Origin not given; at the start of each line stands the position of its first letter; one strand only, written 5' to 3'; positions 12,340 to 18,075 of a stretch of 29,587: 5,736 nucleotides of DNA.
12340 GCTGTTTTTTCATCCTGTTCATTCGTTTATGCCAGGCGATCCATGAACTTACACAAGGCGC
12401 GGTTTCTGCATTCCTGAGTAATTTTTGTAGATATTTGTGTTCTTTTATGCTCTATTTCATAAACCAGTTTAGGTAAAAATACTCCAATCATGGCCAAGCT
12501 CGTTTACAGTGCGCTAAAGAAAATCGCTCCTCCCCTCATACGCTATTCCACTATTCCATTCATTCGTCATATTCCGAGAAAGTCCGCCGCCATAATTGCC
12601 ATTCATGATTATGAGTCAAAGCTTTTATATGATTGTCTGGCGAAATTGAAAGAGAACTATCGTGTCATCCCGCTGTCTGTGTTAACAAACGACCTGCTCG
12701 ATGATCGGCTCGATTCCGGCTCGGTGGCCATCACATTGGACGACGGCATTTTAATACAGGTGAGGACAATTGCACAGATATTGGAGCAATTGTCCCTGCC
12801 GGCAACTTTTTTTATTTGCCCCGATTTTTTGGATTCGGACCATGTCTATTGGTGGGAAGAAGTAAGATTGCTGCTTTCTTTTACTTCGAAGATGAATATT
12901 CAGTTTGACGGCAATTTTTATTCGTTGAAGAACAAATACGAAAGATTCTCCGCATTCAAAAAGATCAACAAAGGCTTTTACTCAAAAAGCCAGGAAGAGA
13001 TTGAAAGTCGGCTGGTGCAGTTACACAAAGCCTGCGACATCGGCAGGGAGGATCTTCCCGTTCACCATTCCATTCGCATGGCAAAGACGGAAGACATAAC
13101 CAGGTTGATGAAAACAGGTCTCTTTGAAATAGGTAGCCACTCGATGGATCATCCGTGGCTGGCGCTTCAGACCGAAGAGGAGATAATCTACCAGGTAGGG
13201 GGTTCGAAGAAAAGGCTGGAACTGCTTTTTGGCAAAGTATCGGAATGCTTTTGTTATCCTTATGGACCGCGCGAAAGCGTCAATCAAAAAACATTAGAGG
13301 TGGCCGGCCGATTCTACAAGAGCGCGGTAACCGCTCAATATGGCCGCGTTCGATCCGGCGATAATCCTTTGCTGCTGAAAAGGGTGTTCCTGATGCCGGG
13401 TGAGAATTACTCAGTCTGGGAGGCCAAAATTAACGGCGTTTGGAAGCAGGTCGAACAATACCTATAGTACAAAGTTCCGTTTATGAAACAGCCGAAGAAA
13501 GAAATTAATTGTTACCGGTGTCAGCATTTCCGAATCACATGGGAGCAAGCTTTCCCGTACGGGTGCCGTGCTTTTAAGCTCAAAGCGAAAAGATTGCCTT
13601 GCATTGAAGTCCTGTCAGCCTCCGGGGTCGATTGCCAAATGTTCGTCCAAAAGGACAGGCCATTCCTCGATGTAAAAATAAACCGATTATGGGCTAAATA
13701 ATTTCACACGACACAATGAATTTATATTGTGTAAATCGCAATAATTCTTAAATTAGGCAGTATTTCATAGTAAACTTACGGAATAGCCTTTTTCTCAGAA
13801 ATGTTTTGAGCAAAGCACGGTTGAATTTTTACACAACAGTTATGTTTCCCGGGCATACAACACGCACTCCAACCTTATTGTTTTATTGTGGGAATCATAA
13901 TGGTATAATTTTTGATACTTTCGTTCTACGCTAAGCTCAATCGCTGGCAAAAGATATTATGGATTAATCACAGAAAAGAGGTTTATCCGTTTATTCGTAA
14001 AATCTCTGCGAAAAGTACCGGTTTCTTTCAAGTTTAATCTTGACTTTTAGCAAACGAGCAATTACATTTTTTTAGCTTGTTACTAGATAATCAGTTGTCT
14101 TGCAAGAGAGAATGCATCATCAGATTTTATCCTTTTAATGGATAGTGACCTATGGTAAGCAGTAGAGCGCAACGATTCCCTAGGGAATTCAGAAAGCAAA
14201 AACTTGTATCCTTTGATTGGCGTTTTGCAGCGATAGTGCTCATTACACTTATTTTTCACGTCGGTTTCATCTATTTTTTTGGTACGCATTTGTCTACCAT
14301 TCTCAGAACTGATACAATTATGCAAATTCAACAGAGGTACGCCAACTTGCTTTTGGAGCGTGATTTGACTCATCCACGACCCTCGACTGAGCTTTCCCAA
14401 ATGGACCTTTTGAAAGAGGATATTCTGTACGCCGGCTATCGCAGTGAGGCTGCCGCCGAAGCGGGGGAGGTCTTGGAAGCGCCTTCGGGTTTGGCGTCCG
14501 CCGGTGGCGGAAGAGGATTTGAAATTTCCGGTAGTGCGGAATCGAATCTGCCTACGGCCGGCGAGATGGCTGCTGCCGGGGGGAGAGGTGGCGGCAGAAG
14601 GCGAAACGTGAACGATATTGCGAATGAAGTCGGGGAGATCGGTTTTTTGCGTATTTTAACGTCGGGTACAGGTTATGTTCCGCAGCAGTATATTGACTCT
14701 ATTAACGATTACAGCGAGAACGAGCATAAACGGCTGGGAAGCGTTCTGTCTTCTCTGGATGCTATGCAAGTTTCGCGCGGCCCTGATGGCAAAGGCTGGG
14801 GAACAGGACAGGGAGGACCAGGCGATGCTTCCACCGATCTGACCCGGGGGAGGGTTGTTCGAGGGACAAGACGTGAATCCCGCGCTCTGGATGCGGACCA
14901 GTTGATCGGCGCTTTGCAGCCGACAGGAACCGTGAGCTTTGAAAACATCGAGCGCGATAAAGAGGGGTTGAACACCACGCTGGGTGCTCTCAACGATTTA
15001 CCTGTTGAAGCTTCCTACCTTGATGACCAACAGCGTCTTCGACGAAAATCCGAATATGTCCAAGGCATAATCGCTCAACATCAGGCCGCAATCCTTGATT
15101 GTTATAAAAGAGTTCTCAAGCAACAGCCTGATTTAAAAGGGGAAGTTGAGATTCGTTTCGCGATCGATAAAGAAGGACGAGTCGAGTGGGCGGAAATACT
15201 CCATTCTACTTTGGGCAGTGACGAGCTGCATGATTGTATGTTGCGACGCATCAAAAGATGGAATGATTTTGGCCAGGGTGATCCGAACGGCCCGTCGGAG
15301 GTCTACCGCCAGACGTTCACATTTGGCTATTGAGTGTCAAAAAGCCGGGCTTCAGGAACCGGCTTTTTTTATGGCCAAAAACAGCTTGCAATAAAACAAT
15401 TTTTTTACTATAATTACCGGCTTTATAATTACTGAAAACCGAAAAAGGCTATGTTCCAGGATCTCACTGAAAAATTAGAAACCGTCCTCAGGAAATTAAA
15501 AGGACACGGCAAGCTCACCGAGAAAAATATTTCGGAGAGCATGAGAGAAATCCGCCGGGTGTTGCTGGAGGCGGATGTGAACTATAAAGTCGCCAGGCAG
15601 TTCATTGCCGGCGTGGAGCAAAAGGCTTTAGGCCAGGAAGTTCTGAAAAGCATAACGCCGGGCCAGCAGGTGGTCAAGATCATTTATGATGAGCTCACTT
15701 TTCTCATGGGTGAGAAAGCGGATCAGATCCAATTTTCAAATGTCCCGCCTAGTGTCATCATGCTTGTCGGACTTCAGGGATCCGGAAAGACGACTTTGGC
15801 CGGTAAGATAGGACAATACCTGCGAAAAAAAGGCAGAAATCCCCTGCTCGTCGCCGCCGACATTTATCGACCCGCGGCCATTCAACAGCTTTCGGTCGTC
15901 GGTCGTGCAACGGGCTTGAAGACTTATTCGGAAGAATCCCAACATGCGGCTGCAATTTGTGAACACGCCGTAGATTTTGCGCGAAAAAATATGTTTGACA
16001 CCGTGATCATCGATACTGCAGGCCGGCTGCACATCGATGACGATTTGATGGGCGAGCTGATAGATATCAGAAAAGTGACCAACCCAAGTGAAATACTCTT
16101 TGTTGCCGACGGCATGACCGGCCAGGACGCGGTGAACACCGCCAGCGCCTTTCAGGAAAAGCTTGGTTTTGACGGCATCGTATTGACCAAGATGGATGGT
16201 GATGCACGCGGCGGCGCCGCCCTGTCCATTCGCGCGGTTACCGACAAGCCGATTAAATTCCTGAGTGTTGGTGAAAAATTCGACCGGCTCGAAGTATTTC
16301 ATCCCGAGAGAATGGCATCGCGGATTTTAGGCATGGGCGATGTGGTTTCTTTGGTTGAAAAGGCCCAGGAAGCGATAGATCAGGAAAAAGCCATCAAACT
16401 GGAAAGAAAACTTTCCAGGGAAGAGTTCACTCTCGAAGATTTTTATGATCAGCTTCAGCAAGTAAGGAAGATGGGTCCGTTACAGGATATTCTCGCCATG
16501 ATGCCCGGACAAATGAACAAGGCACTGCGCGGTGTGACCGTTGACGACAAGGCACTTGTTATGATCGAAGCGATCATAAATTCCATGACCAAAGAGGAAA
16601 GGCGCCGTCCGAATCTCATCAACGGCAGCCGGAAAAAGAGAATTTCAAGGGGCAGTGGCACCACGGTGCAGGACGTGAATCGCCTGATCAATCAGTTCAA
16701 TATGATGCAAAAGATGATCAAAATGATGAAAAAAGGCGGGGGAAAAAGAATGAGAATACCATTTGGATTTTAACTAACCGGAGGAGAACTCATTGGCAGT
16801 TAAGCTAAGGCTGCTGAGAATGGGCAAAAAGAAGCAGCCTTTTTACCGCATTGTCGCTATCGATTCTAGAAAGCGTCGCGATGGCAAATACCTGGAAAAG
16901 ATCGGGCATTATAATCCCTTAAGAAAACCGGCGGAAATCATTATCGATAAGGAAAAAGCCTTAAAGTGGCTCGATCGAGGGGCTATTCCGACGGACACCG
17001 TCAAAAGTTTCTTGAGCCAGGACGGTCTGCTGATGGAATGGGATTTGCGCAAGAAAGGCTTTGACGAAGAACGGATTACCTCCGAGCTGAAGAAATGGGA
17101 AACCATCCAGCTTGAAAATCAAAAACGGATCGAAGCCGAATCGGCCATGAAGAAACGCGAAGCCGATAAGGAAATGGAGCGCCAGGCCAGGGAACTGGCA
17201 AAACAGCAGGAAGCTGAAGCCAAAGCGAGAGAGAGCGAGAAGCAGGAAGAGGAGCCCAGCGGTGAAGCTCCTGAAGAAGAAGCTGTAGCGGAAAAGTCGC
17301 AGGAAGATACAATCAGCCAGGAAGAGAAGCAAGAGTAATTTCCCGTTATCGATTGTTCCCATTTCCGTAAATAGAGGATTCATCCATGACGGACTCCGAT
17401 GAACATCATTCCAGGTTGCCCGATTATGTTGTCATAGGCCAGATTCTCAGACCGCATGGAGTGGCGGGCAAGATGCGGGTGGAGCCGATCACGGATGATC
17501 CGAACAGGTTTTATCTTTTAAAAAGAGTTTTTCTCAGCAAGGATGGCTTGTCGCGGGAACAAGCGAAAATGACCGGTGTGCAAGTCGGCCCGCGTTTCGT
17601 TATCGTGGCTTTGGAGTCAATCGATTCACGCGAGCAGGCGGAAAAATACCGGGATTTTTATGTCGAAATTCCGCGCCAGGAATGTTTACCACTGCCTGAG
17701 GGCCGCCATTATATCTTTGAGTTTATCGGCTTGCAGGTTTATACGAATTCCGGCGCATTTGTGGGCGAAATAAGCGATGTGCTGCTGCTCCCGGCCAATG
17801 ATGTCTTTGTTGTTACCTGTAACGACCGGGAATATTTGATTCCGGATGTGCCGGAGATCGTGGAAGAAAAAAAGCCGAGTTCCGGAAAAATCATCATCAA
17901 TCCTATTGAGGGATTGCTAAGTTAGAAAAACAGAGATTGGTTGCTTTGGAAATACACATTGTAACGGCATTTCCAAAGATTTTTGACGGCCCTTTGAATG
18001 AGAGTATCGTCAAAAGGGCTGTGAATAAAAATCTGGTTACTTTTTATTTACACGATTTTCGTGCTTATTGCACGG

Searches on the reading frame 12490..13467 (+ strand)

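Call 5: search_protein_families(library=pfam, proteins=[window:12490-13467:+], max_evalue=0.001)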
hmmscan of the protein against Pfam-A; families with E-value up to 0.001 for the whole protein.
window:12490-13467:+ (325 aa): 1 family
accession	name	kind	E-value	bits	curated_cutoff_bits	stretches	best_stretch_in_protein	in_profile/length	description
PF01522.26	Polysacc_deac_1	-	4.2e-16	59.5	23.1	1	200-272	48-116/124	Polysaccharide deacetylase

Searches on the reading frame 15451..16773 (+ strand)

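Call 5: search_protein_families(library=pfam, proteins=[window:15451-16773:+], max_evalue=0.001)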
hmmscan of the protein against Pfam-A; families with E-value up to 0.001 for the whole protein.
window:15451-16773:+ (440 aa): 8 families
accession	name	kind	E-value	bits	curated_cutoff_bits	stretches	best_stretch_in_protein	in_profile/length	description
PF00448.28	SRP54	-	2e-71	240.1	22.7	1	100-294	1-196/196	SRP54-type protein, GTPase domain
PF02978.25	SRP_SPB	-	1.3e-36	125.3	27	1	325-423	1-91/91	Signal peptide binding domain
PF02881.24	SRP54_N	-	7.3e-23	81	22.4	1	5-82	1-75/75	SRP54-type protein, helical bundle domain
PF06414.18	Zeta_toxin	-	1.9e-06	27.9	22.3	1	96-190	12-103/199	Zeta toxin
PF13401.12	AAA_22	-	2.9e-05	24.8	27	1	101-214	6-118/130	AAA domain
PF01656.29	CbiA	-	0.00042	20.7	25.4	1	110-253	9-88/125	CobQ/CobB/MinD/ParA nucleotide binding domain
PF13671.12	AAA_33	-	0.00056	20.7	27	0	102-189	1-77/143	AAA domain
PF01583.26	APS_kinase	-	0.00057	20.4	21.1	0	101-144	3-46/152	Adenylylsulphate kinase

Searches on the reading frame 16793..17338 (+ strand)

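Call 5: search_protein_families(library=pfam, proteins=[window:16793-17338:+], max_evalue=0.001)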
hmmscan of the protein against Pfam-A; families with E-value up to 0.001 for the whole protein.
window:16793-17338:+ (181 aa): 1 family
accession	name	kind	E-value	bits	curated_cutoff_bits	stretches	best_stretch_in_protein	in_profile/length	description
PF00886.24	Ribosomal_S16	-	6.4e-25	87.3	27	1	9-67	1-62/62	Ribosomal protein S16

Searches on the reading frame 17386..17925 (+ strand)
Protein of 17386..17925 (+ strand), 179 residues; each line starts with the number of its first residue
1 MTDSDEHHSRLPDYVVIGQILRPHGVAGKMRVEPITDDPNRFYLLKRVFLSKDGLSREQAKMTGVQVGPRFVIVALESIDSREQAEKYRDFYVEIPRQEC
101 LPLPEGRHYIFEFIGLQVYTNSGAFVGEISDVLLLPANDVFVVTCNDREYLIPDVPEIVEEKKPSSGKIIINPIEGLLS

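Call 5: search_protein_families(library=pfam, proteins=[window:17386-17925:+], max_evalue=0.001)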
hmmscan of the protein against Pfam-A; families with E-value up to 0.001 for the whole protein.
window:17386-17925:+ (179 aa): 3 families
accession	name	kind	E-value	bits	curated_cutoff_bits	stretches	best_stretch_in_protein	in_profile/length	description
PF01782.24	RimM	-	6.4e-19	68.4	23.5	1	16-98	1-83/84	RimM N-terminal domain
PF05239.21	PRC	-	4.9e-11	42.9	21.2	1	106-178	2-78/78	PRC-barrel domain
PF24986.1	PRC_RimM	-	4.8e-09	36.2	27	1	111-163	2-55/69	RimM PRC barrel domain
